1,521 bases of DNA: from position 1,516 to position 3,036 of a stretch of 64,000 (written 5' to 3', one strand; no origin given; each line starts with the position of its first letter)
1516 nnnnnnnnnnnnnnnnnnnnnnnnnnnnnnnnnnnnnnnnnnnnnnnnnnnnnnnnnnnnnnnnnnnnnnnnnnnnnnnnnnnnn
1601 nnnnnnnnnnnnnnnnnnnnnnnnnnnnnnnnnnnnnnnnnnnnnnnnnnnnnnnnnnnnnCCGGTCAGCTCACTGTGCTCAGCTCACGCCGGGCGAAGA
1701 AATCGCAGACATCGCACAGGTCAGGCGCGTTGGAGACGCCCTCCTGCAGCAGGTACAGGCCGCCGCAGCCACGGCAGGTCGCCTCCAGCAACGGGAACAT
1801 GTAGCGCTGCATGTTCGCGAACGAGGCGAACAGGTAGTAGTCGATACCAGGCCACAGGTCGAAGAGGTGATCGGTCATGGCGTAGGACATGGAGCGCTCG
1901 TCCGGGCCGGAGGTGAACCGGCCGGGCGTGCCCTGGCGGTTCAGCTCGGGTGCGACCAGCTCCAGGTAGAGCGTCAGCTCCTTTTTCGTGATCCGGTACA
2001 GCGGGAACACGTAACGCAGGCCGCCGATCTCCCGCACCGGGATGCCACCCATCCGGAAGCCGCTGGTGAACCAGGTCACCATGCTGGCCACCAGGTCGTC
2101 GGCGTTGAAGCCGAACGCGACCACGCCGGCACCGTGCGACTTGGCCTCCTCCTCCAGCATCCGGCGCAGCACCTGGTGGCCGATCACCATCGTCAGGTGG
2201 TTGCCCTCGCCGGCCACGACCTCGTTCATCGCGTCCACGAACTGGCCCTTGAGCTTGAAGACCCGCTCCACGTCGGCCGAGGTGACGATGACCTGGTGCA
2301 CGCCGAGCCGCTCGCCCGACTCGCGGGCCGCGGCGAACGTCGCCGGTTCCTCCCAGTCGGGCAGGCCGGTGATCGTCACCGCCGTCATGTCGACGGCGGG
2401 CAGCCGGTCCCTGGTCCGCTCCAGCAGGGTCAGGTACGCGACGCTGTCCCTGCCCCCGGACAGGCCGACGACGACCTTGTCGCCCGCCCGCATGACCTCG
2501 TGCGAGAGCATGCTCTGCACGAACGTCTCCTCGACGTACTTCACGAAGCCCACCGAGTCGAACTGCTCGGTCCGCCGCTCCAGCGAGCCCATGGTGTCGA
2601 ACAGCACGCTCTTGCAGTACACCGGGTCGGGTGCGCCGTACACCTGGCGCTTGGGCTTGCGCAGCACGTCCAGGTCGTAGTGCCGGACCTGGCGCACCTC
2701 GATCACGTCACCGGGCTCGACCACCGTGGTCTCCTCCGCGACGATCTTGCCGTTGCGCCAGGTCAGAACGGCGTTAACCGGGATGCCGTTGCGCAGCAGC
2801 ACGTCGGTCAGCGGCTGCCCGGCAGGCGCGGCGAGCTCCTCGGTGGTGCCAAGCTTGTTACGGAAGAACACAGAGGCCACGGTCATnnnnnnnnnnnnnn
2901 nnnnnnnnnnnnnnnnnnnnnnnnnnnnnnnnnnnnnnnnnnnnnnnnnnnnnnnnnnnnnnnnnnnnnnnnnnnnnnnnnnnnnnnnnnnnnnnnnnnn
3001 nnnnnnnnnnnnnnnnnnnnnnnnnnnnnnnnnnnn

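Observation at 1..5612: Operon led by an unannotated 48-aa peptide gene plus four unusual enzymes: candidate new RiPP-like / peptide-nucleotide modification system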

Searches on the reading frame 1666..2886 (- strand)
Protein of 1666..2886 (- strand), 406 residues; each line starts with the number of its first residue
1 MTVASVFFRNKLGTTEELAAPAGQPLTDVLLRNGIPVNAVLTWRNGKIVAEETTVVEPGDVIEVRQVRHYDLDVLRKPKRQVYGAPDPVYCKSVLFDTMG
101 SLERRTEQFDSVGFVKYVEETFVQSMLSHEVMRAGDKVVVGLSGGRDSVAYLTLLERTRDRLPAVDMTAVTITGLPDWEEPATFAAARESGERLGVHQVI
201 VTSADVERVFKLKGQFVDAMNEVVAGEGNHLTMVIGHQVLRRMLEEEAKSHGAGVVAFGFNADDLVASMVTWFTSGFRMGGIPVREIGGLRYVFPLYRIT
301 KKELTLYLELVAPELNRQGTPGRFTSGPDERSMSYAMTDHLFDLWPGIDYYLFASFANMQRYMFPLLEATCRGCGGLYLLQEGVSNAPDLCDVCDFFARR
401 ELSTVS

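Call 4: search_protein_families(library=pfam, proteins=[window:1666-2886:-], max_evalue=0.01)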
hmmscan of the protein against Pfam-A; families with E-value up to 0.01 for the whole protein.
window:1666-2886:- (406 aa): 1 family
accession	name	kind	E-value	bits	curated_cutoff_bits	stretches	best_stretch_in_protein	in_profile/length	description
PF01171.26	ATP_bind_3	-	6.6e-06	26.4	27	0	137-172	1-35/182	PP-loop family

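Call 5: search_protein_families(library=ncbifam, proteins=[window:1666-2886:-], max_evalue=0.01)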
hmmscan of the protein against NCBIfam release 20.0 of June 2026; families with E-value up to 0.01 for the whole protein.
window:1666-2886:- (406 aa): 6 families
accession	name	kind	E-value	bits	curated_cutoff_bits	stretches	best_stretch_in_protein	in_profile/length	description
NF047749.1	tRNAThiolNcsA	equivalog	9.7e-08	31.5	500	1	136-268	54-178/322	tRNA 2-thiolation protein NcsA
NF007972.0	PRK10696.1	equivalog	2.2e-07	30.5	272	1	115-270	21-161/295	tRNA 2-thiocytidine(32) synthetase TtcA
TIGR02432.1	lysidine_TilS_N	equivalog_domain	1.3e-05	25.2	93.6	0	137-169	1-32/189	tRNA lysidine(34) synthetase TilS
TIGR00268.2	TIGR00268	equivalog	0.00016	21.1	150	0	130-204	8-77/259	ATP-dependent sacrificial sulfur transferase LarE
NF049949.1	tRNAsynTtuAPyrococ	equivalog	0.001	18.3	450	1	114-309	26-209/292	tRNA-5-methyluridine(54) 2-sulfurtransferase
TIGR00552.1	nadE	equivalog_domain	0.0015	17.8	63.65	1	122-224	12-107/251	NAD(+) synthase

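Call 6: find_encoding_contigs(protein=window:1666-2886:-, flank=10000, max_places=6)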
Protein window:1666-2886:- (406 aa): 1 contig read that carries it; 1 place shown.
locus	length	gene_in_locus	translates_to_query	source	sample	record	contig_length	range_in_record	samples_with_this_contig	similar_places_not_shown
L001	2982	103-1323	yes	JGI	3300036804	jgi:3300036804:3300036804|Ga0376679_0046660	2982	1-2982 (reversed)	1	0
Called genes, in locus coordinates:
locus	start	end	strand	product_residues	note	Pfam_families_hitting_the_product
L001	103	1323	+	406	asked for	PF01171:ATP_bind_3 (faint)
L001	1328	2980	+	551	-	?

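Call 7: find_homologous_proteins(query=window:1666-2886:-, max_evalue=0.00001)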
Query window:1666-2886:- (406 aa): 221 proteins with E <= 0.00001 among 8000 candidates; the best 120 are listed.
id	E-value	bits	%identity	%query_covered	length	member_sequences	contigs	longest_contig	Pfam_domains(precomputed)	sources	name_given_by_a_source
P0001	2.1e-272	921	100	100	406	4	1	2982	PF01171.27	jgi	jgi:tRNA(Ile)-lysidine synthase TilS/MesJ/sulfur carrier protein ThiS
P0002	1.8e-250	849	92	100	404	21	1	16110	-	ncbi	-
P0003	5.8e-247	837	90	100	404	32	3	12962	PF01171.27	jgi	jgi:tRNA(Ile)-lysidine synthase TilS/MesJ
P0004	7.0e-246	834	90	100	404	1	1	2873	-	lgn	-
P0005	2.2e-245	832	89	100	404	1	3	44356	PF01171.27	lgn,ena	-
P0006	2.1e-244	829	89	99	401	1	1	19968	PF01171.27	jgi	jgi:tRNA(Ile)-lysidine synthase TilS/MesJ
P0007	6.2e-243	824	90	99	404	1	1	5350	-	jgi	jgi:tRNA(Ile)-lysidine synthase TilS/MesJ/sulfur carrier protein ThiS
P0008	2.4e-242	822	89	100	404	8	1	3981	PF01171.27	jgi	jgi:tRNA(Ile)-lysidine synthase TilS/MesJ/sulfur carrier protein ThiS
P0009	3.6e-242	821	89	100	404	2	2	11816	PF01171.27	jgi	jgi:tRNA(Ile)-lysidine synthase TilS/MesJ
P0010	1.1e-241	820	89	100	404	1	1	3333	PF01171.27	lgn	-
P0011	1.2e-240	816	87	100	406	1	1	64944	PF01171.27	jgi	jgi:tRNA(Ile)-lysidine synthase TilS/MesJ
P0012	5.3e-240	814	88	100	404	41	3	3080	PF01171.27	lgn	-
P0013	1.9e-238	809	87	100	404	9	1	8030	PF01171.27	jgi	jgi:tRNA(Ile)-lysidine synthase TilS/MesJ/sulfur carrier protein ThiS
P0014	3.7e-237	805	86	99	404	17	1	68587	PF01171.27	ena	-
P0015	2.5e-236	802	86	100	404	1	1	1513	PF01171.27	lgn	-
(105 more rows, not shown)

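Call 9: find_related_loci(query=A1, collection=genome_contigs, flank=10000)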
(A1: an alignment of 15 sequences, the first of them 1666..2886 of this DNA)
Query A1 (406 aa) in genome_contigs; peptide patterns used: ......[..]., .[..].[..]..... (x = any residue, [..] = any of these).
91 stretches matched a pattern; 63 encode a relative of the query (tblastn E <= 1e-3); 62 distinct loci.
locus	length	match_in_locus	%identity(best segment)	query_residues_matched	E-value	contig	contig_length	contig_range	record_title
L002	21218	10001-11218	92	1-406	0e+0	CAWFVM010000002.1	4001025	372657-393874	MAG: uncultured Actinomycetota bacterium isolate MFD04967.bin.2.167 genome assembly, contig: contig_14546, whole genome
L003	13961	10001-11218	93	1-406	0e+0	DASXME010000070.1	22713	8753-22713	MAG TPA_asm: Streptosporangiaceae bacterium isolate SMAG_U5320 k141_1899045, whole genome shotgun sequence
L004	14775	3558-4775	93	1-406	0e+0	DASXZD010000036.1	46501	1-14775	MAG TPA_asm: Streptosporangiaceae bacterium isolate SMAG_U4842 k141_1335817, whole genome shotgun sequence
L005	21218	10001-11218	91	1-406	0e+0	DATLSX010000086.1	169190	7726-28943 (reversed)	MAG TPA_asm: Streptosporangiaceae bacterium isolate SMAG_U13941 k141_1212812, whole genome shotgun sequence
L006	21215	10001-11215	91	1-405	0e+0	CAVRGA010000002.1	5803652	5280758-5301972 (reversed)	MAG: uncultured Actinomycetota bacterium isolate MFD04967.bin.2.8 genome assembly, contig: contig_1217, whole genome sho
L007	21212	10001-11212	90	3-406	0e+0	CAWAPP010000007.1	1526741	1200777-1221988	MAG: uncultured Actinomycetota bacterium isolate MFD04463.bin.2.107 genome assembly, contig: contig_7285, whole genome s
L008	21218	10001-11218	90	1-406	0e+0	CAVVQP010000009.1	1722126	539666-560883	MAG: uncultured Actinomycetota bacterium isolate MFD02671.bin.2.58 genome assembly, contig: contig_31397, whole genome s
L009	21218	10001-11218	89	1-406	0e+0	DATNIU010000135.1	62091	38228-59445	MAG TPA_asm: Streptosporangiaceae bacterium isolate SMAG_U11381 k141_700125, whole genome shotgun sequence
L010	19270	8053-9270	89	1-406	0e+0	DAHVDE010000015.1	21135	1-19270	MAG TPA_asm: Actinobacteria bacterium isolate clean4382 k141_259224, whole genome shotgun sequence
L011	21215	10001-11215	80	2-406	0e+0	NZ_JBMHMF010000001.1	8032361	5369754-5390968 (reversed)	Solwaraspora sp. WMMB335 tig00000001, whole genome shotgun sequence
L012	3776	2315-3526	79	3-406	0e+0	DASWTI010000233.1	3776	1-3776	MAG TPA_asm: Pseudonocardiaceae bacterium isolate SMAG_U3571 k141_135743, whole genome shotgun sequence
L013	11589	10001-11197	77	1-403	0e+0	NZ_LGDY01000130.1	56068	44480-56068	Nocardia sp. NRRL S-836 P437contig54.1, whole genome shotgun sequence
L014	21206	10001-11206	74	2-403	0e+0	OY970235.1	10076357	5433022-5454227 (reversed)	MAG: uncultured Actinomycetota bacterium isolate MFD03066.bin.c.1 genome assembly, chromosome: 1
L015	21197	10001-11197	78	1-403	0e+0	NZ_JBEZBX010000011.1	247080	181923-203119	Lentzea sp. NPDC042327 NPDC042327_86_C10.ctg-0011, whole genome shotgun sequence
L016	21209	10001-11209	71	1-403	0e+0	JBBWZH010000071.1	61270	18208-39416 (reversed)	MAG: Mycobacteriales bacterium isolate Holy_96 scaffold_4035590, whole genome shotgun sequence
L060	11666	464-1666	53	3-402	3e-135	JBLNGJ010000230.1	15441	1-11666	MAG: Micromonosporaceae bacterium isolate MAG23 PRJNA1068274_bin1_renamed_229, whole genome shotgun sequence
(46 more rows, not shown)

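Call 22: search_solved_structures(query=A1, max_evalue=1, show_alignments=2)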
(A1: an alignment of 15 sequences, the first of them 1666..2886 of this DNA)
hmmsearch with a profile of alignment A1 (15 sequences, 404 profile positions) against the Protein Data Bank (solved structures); distinct sequences matched with E-value up to 1: 14.
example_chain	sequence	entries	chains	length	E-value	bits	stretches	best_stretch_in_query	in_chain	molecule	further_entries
6scy_B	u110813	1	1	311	1.8e-15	60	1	120-389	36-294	[4Fe-4S]-dependent U34-ARNt thiolase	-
6scy_A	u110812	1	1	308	3.2e-15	59.2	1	120-399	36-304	[4Fe-4S]-dependent U34-ARNt thiolase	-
3vrh_A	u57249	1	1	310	5.6e-07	32.1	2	239-395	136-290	Putative uncharacterized protein PH0300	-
5mko_A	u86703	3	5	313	5.8e-07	32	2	239-395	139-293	TtuA PH0300 | PH0300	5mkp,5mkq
5gha_A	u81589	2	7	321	0.0018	20.5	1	99-156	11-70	Sulfur Transferase TtuA | tRNA-5-methyluridine(54) 2-sulfurtransferase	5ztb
5b4e_A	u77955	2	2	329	0.0019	20.4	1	99-156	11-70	Sulfur Transferase TtuA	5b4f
3a2k_A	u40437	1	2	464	0.002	20.3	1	124-160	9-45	tRNA(Ile)-lysidine synthase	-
1ryj_A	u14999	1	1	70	0.0034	19.6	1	14-65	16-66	unknown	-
5lda_B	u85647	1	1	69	0.012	17.8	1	14-64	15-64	SAMP2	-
1rws_A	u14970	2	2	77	0.016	17.3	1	14-64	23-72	hypothetical protein PF1061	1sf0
2w1j_A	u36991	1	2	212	0.49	12.5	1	194-245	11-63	PUTATIVE SORTASE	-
2wts_A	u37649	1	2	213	0.53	12.4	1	194-245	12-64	PUTATIVE SORTASE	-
1b9r_A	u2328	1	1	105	0.69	12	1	3-62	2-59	PROTEIN (TERPREDOXIN)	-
9q36_A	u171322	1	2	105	0.91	11.6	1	3-62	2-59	Terpredoxin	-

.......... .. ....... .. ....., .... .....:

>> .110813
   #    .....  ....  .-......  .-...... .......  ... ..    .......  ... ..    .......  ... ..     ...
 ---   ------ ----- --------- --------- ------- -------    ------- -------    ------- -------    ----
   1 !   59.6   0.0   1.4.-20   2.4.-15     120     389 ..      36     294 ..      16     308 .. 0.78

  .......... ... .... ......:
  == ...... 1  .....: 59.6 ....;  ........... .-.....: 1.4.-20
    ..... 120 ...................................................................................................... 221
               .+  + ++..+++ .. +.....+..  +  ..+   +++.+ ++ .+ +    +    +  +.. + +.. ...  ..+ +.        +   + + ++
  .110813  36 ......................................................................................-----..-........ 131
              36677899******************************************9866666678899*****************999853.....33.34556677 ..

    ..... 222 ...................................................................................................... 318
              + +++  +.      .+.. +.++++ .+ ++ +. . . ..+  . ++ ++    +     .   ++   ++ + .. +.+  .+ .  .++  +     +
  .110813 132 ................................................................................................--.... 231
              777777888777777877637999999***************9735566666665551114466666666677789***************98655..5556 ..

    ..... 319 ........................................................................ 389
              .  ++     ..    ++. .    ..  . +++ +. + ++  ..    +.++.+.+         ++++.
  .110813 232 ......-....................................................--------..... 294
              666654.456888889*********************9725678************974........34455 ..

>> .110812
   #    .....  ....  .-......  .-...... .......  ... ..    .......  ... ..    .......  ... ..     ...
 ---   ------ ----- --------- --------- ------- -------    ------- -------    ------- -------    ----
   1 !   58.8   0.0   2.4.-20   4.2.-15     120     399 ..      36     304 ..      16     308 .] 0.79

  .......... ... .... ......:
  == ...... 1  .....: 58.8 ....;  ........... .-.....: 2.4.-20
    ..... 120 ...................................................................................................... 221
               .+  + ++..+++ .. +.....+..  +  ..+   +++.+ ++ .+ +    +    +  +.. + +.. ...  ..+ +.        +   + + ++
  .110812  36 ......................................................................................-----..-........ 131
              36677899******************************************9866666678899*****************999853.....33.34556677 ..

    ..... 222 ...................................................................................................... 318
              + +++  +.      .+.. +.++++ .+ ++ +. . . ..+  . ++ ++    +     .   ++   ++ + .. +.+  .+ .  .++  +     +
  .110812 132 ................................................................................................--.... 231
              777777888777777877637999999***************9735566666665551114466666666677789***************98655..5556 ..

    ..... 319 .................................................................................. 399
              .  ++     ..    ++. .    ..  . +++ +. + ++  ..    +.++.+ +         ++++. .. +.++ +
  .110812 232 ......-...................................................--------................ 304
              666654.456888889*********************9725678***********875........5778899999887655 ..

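Call 42: predict_structure(alignment_id=A2)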
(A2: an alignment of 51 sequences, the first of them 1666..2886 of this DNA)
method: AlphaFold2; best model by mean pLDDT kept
length: 406 residues; sequences in the alignment: 51
mean_pLDDT: 85.5   pTM: 0.84
mean pLDDT of the five models: 85.5, 82.4, 82.4, 82.3, 82.1
residues with pLDDT >= 90: 177; 70-90: 185; 50-70: 44; < 50: 0
segments of 3 or more residues with pLDDT < 50: none
pLDDT, mean of each block of 10 residues (from residue 1): 84 91 94 92 97 95 93 85 89 87 92 97 93 92 79 93 91 66 76 86 90 87 74 81 92 92 89 70 86 94 94 76 60 85 90 82 70 85 66 86 85
secondary structure, 60 per line:
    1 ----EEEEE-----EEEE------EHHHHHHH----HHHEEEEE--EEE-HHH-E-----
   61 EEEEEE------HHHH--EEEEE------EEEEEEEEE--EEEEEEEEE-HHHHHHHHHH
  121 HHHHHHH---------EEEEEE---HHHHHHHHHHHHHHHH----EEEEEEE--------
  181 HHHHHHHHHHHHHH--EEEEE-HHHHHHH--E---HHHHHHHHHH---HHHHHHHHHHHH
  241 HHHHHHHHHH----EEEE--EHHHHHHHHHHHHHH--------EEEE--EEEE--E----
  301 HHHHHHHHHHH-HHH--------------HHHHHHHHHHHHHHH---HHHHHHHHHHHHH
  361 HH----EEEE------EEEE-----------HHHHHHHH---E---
elements in order: E5-9 E15-18 H26-32 E40-44 E47-49 E61-66 H73-76 E79-83 E90-98 E101-109 H111-127 E137-142 H146-161 E166-172 H181-194 E197-201 H203-209 H216-225 H229-250 E255-258 H262-275 E284-287 E290-293 H301-311 H330-344 H348-362 E367-370 E377-380 H392-399

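Call 44: fold_search(model_id=the predicted structure, library=pdb)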
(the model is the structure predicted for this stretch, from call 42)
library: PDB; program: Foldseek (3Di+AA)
matches with E <= 10: 1711; with E <= 0.001: 123
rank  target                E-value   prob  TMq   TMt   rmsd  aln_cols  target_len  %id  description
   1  6scy_B                9.5e-15  1.00  0.53  0.70   4.5       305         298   22  U34-tRNA thiolase NcsA from Methanococcus maripaludis with its [4Fe-4S] cluster (released 2020-08-26)
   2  5ztb_A                2.0e-14  1.00  0.51  0.65   5.2       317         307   18  Structure of Sulfurtransferase (released 2019-06-12)
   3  5ztb_B                2.7e-14  1.00  0.51  0.65   6.5       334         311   17  Structure of Sulfurtransferase (released 2019-06-12)
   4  6scy_A                4.0e-14  1.00  0.52  0.68   5.2       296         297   22  U34-tRNA thiolase NcsA from Methanococcus maripaludis with its [4Fe-4S] cluster (released 2020-08-26)
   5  5gha_A                1.0e-13  1.00  0.47  0.61   5.9       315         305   16  Sulfur Transferase TtuA in complex with Sulfur Carrier TtuB (released 2017-05-03)
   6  5b4f                  1.9e-13  1.00  0.50  0.67   4.8       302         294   17  Sulfur Transferase TtuA in complex with iron sulfur cluster (released 2017-05-10)
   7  5b4e                  1.9e-13  1.00  0.50  0.65   5.1       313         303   16  Sulfur Transferase TtuA in complex with iron sulfur cluster and ATP derivative (released 2017-05-03)
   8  5gha_D                2.3e-13  1.00  0.49  0.62   5.6       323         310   18  Sulfur Transferase TtuA in complex with Sulfur Carrier TtuB (released 2017-05-03)
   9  5ztb_C                2.8e-13  1.00  0.50  0.63   5.4       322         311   16  Structure of Sulfurtransferase (released 2019-06-12)
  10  5gha_B                4.6e-13  1.00  0.51  0.65   5.3       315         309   17  Sulfur Transferase TtuA in complex with Sulfur Carrier TtuB (released 2017-05-03)
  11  5gha_C                8.7e-13  1.00  0.46  0.60   6.1       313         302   18  Sulfur Transferase TtuA in complex with Sulfur Carrier TtuB (released 2017-05-03)
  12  5mkp                  2.4e-12  1.00  0.52  0.66   4.4       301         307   16  Non redox thiolation in transfer RNAs occuring via sulfur activation by a [4Fe-4S] cluster (released 2017-06-14)
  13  5mko_B                3.8e-12  1.00  0.49  0.63   5.0       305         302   15  [2Fe-2S] cluster containing TtuA in complex with AMP. (released 2017-06-14)
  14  5mko_A                5.7e-12  1.00  0.50  0.64   4.8       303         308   16  [2Fe-2S] cluster containing TtuA in complex with AMP. (released 2017-06-14)
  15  3vrh                  8.1e-12  1.00  0.44  0.58   6.8       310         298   14  Crystal structure of ph0300 (released 2013-03-13)
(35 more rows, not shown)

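Call 60: search_protein_representatives(alignment_id=A2)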
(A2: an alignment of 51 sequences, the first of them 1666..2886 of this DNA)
Query: 51 sequences, 404 profile positions. Proteins with E-value up to 0.001 (for the whole library): 921; up to 1e-10: 173; up to 1e-30: 82. The best 150 are listed.
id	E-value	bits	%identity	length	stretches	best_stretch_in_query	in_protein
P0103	1.4e-217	738.8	-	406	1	1-402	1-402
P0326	4.2e-172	589.1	-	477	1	1-317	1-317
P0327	3.8e-119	414.7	-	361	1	1-287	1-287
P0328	3.4e-110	385.2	-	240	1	165-403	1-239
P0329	7.7e-101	354.4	-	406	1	1-397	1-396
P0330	4.6e-94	332.1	-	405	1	3-401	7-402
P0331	5.6e-92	325.2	-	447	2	3-385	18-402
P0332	2.5e-89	316.5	-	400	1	3-397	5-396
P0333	7.1e-88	311.7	-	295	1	3-279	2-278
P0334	1.7e-87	310.4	-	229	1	1-180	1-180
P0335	6.1e-87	308.6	-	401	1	3-399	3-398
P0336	4.2e-86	305.9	-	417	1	3-401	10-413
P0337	3.9e-79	282.9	-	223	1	198-339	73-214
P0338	9.9e-77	275.0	-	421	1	6-399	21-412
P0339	2.0e-76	273.9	-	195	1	90-255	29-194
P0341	3.7e-70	253.3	-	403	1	3-399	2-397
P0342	5.7e-70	252.7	-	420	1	4-397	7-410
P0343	2.1e-69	250.9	-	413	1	4-401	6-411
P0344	4.9e-69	249.6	-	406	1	4-398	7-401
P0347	1.2e-67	245.0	-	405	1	3-396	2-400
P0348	2.5e-66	240.7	-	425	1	4-397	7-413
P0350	7.3e-65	235.9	-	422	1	4-399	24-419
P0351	2.9e-64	234.0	-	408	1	5-402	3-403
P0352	1.8e-63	231.3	-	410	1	7-393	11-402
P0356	5.1e-61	223.3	-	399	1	10-400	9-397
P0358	1.2e-57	212.2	-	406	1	3-397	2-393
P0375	4.5e-48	180.6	-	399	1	1-400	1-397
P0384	3.5e-44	167.8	-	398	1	1-397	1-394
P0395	2.2e-39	152.0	-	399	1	1-399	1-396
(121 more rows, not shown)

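Call 61: find_encoding_contigs(protein=P0329, flank=8000, max_places=2)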
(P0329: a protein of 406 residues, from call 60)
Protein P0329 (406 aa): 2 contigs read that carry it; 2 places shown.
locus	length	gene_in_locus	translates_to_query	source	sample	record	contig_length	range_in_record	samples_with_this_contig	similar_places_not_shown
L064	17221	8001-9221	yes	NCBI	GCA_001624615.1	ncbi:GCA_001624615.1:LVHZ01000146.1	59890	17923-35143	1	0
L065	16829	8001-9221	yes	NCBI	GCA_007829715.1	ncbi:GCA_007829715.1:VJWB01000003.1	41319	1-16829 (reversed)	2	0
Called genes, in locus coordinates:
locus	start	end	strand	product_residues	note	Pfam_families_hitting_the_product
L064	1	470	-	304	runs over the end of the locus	PF02899:Phage_int_SAM_1, PF13102:Phage_int_SAM_5 (faint), PF13495:Phage_int_SAM_4 (weak), PF00589:Phage_integrase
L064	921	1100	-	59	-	-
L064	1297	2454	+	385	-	PF04305:DUF455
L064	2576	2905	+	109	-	PF01527:HTH_Tnp_1, PF13384:HTH_23 (weak), PF13518:HTH_28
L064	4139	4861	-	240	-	PF01909:NTP_transf_2 (faint)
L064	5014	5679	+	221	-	-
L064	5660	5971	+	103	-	-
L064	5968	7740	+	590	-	PF13489:Methyltransf_23, PF08241:Methyltransf_11, PF08242:Methyltransf_12, PF13649:Methyltransf_25, PF13847:Methyltransf_31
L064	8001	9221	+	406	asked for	-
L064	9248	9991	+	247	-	PF01048:PNP_UDP_1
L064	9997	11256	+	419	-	PF05977:MFS_3, PF07690:MFS_1, PF13347:MFS_2, PF07690:MFS_1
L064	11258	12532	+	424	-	PF02861:Clp_N, PF13191:AAA_16 (weak), PF00004:AAA, PF17871:AAA_lid_9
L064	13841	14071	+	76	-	-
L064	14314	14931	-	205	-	-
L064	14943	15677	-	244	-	-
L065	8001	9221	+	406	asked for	-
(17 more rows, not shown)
